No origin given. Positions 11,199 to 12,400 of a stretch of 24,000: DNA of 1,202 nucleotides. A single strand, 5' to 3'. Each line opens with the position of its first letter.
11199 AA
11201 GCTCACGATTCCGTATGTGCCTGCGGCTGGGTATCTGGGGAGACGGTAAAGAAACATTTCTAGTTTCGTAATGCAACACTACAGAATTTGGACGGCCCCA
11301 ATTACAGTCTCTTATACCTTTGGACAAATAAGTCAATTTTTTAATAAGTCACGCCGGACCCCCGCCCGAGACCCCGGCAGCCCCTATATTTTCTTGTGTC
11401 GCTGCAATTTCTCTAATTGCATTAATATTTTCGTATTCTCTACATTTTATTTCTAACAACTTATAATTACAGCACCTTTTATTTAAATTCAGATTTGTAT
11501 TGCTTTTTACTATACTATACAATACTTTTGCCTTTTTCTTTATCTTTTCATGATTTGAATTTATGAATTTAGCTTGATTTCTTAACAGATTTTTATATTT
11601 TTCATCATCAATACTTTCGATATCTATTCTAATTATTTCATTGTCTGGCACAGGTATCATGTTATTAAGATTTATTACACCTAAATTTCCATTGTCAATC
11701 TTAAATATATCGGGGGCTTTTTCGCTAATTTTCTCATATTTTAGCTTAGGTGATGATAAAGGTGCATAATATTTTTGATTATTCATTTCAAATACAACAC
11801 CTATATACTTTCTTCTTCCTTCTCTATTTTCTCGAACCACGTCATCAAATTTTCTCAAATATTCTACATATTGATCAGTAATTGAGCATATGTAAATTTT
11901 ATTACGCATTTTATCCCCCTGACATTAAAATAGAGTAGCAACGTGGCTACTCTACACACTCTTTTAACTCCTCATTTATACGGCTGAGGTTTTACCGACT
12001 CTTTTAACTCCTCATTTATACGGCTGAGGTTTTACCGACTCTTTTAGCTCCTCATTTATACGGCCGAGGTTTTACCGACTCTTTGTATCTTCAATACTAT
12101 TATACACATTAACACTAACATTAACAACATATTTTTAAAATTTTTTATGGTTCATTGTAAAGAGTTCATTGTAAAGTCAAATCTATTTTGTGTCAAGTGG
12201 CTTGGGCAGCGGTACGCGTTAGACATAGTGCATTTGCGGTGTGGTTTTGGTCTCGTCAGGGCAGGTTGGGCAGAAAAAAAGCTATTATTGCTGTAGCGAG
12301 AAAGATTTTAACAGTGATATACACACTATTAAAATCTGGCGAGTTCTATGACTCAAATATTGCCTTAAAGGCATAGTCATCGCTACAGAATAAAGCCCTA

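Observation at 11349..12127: Complete Type III toxin-antitoxin (toxIN/abiQ-like) cassette whose antitoxin is invisible to ORF-based annotation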

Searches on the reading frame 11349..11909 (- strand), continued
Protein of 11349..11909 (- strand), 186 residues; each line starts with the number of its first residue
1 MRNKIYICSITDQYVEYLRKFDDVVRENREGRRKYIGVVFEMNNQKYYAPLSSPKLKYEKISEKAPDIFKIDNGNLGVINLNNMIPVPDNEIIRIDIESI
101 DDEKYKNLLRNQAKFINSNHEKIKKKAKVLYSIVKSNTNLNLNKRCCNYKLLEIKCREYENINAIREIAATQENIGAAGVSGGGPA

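Call 24: search_dna_similar(query=window:11349-11909:-, collection=plasmids, mode=protein, max_rows=60, max_evalue=0.001)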
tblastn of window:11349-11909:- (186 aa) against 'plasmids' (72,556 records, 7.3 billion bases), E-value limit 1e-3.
Records with a match: 242; places in all: 245; records where one place covers at least 80% of the query: 166.
Best place of each record, by identity: <60% 242.
By first word of the organism name: Escherichia 55; Bacillus 43; Staphylococcus 38; Enterococcus 36; Salmonella 12; Enterobacter 10; Klebsiella 8; Clostridium 6; Lactococcus 5; Serratia 3; and 18 more.
By predicted mobility (MOB-suite, as given by PLSDB): mobilizable 108; conjugative 87; non-mobilizable 47.
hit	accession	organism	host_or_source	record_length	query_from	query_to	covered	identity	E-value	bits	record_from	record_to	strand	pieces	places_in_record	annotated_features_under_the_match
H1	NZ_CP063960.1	Clostridium botulinum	Bovine,feces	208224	4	171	90%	47.4%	5e-36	139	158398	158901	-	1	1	type III toxin-antitoxin system ToxN/AbiQ family toxin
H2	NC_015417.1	Clostridium botulinum BKT015925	-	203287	4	171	90%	47.4%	2e-35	137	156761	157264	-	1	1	type III toxin-antitoxin system ToxN/AbiQ family toxin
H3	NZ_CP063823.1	Clostridium botulinum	Ham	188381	4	170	90%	46.8%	3e-34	134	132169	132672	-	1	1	type III toxin-antitoxin system ToxN/AbiQ family toxin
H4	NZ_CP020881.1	Sutcliffiella horikoshii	culture,Sediment top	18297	2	153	82%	47.4%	5e-32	127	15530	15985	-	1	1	type III toxin-antitoxin system ToxN/AbiQ family toxin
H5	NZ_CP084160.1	Fusobacterium polymorphum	Homo sapiens,Oral cavity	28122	1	175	94%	39.0%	2e-23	103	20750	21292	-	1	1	type III toxin-antitoxin system ToxN/AbiQ family toxin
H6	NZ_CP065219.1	Vibrio navarrensis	Homo sapiens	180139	9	179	92%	38.6%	3e-24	105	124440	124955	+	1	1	type III toxin-antitoxin system ToxN/AbiQ family toxin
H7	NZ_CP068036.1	Escherichia coli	swine,intestinal tract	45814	3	171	91%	37.4%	3e-22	100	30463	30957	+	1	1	type III toxin-antitoxin system ToxN/AbiQ family toxin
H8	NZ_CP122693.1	Escherichia coli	Sus scrofa,feces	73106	3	171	91%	37.4%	3e-22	100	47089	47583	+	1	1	type III toxin-antitoxin system ToxN/AbiQ family toxin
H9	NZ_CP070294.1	Escherichia albertii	Sichuan,Poultry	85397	3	171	91%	36.8%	1e-21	98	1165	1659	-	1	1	type III toxin-antitoxin system ToxN/AbiQ family toxin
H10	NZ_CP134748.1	Pantoea agglomerans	Allium cepa,cell culture,leaf ...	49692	10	159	81%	41.3%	6e-24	104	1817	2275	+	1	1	type III toxin-antitoxin system ToxN/AbiQ family toxin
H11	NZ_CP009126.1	Pectobacterium atrosepticum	Solanum tuberosum,potato stems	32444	4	159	84%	39.1%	1e-20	95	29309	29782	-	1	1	type III toxin-antitoxin system ToxN/AbiQ family toxin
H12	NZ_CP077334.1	Lelliottia amnigena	-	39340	4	159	84%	39.1%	1e-20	95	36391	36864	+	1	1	type III toxin-antitoxin system ToxN/AbiQ family toxin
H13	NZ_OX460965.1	Hafnia paralvei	bacterial strain isolated from fresh ...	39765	4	159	84%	39.1%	1e-20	95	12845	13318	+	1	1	type III toxin-antitoxin system ToxN/AbiQ family toxin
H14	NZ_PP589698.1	Lactococcus sp.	Bacterial culture,Dairy environment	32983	10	162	82%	39.6%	8e-23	101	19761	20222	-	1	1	type III toxin-antitoxin system ToxN/AbiQ family toxin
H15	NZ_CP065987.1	Lactococcus lactis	-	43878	10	162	82%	39.6%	8e-23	101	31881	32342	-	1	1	type III toxin-antitoxin system ToxN/AbiQ family toxin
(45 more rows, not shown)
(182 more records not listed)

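Call 25: get_annotated_region(hit=H11, flank=700)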
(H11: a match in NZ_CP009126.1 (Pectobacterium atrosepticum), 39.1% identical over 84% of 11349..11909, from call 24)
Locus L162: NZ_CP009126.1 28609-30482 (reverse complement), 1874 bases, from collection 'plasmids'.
description: Pectobacterium atrosepticum strain 21A plasmid pPA21A, complete sequence
organism: Pectobacterium atrosepticum (NCBI taxid 29471)
taxonomy: Bacteria; Pseudomonadota; Gammaproteobacteria; Enterobacterales; Pectobacteriaceae; Pectobacterium; Pectobacterium atrosepticum
host: -; source: Solanum tuberosum,potato stems; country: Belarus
typing (MOB-suite, as given by PLSDB): mobilizable; replicon rep_cluster_1304; relaxase MOBC
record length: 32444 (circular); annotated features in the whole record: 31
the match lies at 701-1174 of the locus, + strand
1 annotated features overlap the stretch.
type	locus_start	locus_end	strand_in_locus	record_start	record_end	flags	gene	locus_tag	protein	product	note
CDS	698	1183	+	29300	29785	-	-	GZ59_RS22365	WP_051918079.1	type III toxin-antitoxin system ToxN/AbiQ family toxin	-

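Call 26: get_annotated_region(hit=H15, flank=700)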
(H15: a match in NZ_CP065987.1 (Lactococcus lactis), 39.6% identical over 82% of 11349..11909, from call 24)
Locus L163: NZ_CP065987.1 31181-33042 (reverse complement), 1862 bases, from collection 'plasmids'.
description: Lactococcus lactis strain FDAARGOS_1064 plasmid unnamed3, complete sequence
organism: Lactococcus lactis (NCBI taxid 1358)
taxonomy: Bacteria; Bacillota; Bacilli; Lactobacillales; Streptococcaceae; Lactococcus; Lactococcus lactis
host: -; source: -; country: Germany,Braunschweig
typing (MOB-suite, as given by PLSDB): conjugative; replicon rep_cluster_799; relaxase MOBP; mating-pair formation MPF_T
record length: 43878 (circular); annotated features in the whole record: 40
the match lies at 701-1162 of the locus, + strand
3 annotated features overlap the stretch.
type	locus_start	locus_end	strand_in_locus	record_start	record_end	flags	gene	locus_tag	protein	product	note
CDS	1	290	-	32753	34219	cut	-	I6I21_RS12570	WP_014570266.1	Y-family DNA polymerase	-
CDS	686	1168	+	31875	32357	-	-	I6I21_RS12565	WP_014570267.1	type III toxin-antitoxin system ToxN/AbiQ family toxin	-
CDS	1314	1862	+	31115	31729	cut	-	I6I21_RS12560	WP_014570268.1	hypothetical protein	-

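Call 27: get_annotated_region(hit=H7, flank=700)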
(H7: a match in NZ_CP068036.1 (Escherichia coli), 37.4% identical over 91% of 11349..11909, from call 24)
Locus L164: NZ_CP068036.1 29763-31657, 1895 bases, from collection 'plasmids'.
description: Escherichia coli strain U90 plasmid pU90-1, complete sequence
organism: Escherichia coli (NCBI taxid 562)
taxonomy: Bacteria; Pseudomonadota; Gammaproteobacteria; Enterobacterales; Enterobacteriaceae; Escherichia; Escherichia coli
host: -; source: swine,intestinal tract; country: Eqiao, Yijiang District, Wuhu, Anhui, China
typing (MOB-suite, as given by PLSDB): conjugative; replicon IncX4; relaxase MOBP; mating-pair formation MPF_T
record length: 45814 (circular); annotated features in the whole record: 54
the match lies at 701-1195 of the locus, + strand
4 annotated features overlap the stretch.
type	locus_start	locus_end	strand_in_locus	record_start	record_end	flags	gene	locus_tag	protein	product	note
CDS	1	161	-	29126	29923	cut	-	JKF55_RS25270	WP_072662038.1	malate dehydrogenase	-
CDS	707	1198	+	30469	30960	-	-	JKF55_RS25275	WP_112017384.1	type III toxin-antitoxin system ToxN/AbiQ family toxin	-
CDS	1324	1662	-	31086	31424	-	-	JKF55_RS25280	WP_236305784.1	hypothetical protein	-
CDS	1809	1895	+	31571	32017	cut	-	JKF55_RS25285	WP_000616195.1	hypothetical protein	-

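Call 49: search_protein_families(library=phrogs, proteins=[L002:59-535:+, L002:575-1147:+, L002:1144-1470:+, L002:1487-1855:+, L002:1852-2196:+, L002:2189-2761:+, L002:4133-6196:+, L002:3001-3525:+], max_evalue=0.00001)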
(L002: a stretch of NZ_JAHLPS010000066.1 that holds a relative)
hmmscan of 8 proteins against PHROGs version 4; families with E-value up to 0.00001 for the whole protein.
L002:59-535:+ (158 aa): 1 family
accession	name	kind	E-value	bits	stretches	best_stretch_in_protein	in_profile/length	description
phrog_28483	-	unknown function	3.6e-07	31.5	0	93-154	81-142/150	-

L002:575-1147:+ (190 aa): 2 families
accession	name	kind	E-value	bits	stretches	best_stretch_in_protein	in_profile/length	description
phrog_442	-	connector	1.4e-20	74.7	1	1-167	75-227/270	head-tail adaptor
phrog_40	-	connector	2.1e-15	57.7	1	10-163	38-106/201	head-tail adaptor Ad1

L002:1144-1470:+ (108 aa): 5 families
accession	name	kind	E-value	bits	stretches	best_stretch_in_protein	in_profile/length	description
phrog_25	-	connector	4e-32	113.3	1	1-104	36-139/286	head closure Hc1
phrog_10356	-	head and packaging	6.7e-13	48.6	1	2-91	4-93/852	virion structural protein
phrog_11176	-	connector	1.3e-08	36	1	29-101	133-213/216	head-tail adaptor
phrog_1059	-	connector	1.5e-08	35.7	1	9-100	7-102/111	head-tail adaptor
phrog_1951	-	connector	8.9e-06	26.8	0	7-90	4-86/103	head-tail adaptor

L002:1487-1855:+ (122 aa): 1 family
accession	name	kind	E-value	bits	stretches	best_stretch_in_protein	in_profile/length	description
phrog_5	-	connector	1.2e-16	62.3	1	2-122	99-211/239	tail completion or Neck1 protein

L002:1852-2196:+ (114 aa): 1 family
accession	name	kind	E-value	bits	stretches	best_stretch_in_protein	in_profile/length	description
phrog_78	-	connector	6.4e-23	82.5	1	1-109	3-120/122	tail terminator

L002:2189-2761:+ (190 aa): 1 family
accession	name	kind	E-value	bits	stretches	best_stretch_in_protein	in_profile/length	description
phrog_88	-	tail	5.2e-49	168.2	1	5-189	25-211/291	major tail protein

L002:4133-6196:+ (687 aa): 30 families (the best 25 are shown)
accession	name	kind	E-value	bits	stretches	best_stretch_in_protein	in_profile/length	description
phrog_1533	-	tail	2.6e-71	241.7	3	317-545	508-740/1688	tail length tape measure protein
phrog_991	-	tail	4.3e-70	237.8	1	37-672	109-909/1966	tail length tape measure protein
phrog_1272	-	tail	7.9e-59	200.5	2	330-571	528-820/1606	tail length tape measure protein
phrog_1293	-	tail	1.4e-57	196.4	2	7-177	8-184/1424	tail length tape measure protein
phrog_4704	-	tail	8.8e-50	171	2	2-177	5-221/625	tail length tape measure protein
phrog_1535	-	tail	4.8e-46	158.5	2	40-375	77-399/1152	tail length tape measure protein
phrog_58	-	tail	4.6e-42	145.6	2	1-480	170-664/1544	tail length tape measure protein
phrog_28918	-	unknown function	1.8e-38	132.9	2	213-385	76-248/1445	-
phrog_167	-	tail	7.6e-38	131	3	87-205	200-322/1555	tail length tape measure protein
phrog_5218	-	unknown function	9.1e-36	124.5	2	1-158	1-191/1599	-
phrog_17020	-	unknown function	2.3e-32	113.6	2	468-670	112-328/353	-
phrog_8462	-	tail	4.6e-28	99.3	1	166-570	23-429/672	tail length tape measure protein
phrog_28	-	tail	7.6e-28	98.6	1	297-607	519-720/1228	tail length tape measure protein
phrog_10613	-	tail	5.1e-21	76.6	1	11-175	13-197/237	tail length tape measure protein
phrog_3981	-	tail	1.6e-18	68.1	1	45-642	70-517/584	tail length tape measure protein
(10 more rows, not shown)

L002:3001-3525:+ (174 aa): 1 family
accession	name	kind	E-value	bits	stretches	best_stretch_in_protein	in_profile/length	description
phrog_9764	-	unknown function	1.6e-39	136.6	1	6-161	5-165/170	-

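Call 50: find_related_loci(query=window:11349-11909:-, collection=viral_contigs, flank=3000)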
Query window:11349-11909:- (186 aa) in viral_contigs; peptide patterns used: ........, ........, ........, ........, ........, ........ (x = any residue, [..] = any of these).
11 stretches matched a pattern; 1 encode a relative of the query (tblastn E <= 1e-3); 1 distinct loci.
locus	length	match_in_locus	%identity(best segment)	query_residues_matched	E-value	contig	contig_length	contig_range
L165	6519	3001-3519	71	1-173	5e-67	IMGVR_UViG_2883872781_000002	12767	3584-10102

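Call 51: search_dna_similar(query=window:11349-11909:-, collection=phages, mode=protein, max_rows=15, max_evalue=0.001)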
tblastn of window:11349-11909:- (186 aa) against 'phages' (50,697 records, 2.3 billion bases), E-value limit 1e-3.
Records with a match: 5; places in all: 5; records where one place covers at least 80% of the query: 3.
Best place of each record, by identity: <60% 5.
By first word of the organism name: Clostridium 3; Clostridioides 1; Fusobacterium 1.
By host as written in the record: Clostridium botulinum type C strain C-Stockholm 2; Clostridium botulinum D str. 1873 1; - 1; Fusobacterium necrophorum subsp. necrophorum strain FN37 1.
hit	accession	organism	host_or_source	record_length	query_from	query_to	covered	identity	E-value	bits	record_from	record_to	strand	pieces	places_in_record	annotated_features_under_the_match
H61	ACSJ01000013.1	Clostridium phage D-1873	Clostridium botulinum D str. 1873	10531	4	170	90%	46.8%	8e-35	134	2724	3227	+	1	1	conserved hypothetical protein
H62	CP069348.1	Clostridioides phage pCD1602_4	water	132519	7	173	90%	40.2%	4e-26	109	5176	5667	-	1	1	record has no annotation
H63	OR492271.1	Fusobacterium phage phiFN37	Fusobacterium necrophorum subsp. ...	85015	5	160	84%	36.8%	5e-13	72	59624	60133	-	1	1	type III toxin-antitoxin system ToxN/AbiQ family toxin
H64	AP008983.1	Clostridium phage c-st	Clostridium botulinum type C strain ...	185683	105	170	35%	47.8%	8e-9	60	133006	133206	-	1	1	none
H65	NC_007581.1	Clostridium phage c-st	Clostridium botulinum type C strain ...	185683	105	170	35%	47.8%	8e-9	60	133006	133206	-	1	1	none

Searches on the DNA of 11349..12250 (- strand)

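Call 9: search_rna_families(source=window, start=11850, end=12250, threshold=evalue, max_evalue=10)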
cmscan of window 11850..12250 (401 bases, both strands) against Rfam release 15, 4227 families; matches with E-value up to 10: 2.
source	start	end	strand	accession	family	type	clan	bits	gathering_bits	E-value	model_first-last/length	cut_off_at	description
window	11876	11962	+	RF02029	sraA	Gene; sRNA;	-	16.7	56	5.8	1-95/95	no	sraA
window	12230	12246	-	RF01977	HOTAIRM1_3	Gene; lncRNA;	-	11.4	37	2.7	43-59/59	no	HOX antisense intergenic RNA myeloid 1 conserved region 3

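Call 46: search_rna_families(sources=[L162, L163, L164], threshold=evalue, max_evalue=1)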
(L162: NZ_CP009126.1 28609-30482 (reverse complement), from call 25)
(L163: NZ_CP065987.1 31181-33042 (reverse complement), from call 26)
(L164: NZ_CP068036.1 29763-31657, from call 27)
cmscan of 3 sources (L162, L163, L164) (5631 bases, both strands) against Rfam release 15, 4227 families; matches with E-value up to 1: 4.
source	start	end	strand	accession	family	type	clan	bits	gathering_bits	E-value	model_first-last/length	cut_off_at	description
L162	1204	1309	-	RF03162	TD-2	Gene; sRNA;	CL00124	31.9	48.7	0.07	1-98/98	no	TD-2 RNA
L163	755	828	+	RF03469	mir-1179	Gene; miRNA;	-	25.7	80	0.064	1-82/82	no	mir-1179 microRNA precursor family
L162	1208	1241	-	RF03637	mir-5879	Gene; miRNA;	-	22.4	97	0.28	20-57/76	no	mir-5879 microRNA precursor family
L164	620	694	+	RF02621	BSnc120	Gene; sRNA;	-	21.5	114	0.26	1-88/88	no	Brucella sRNA 120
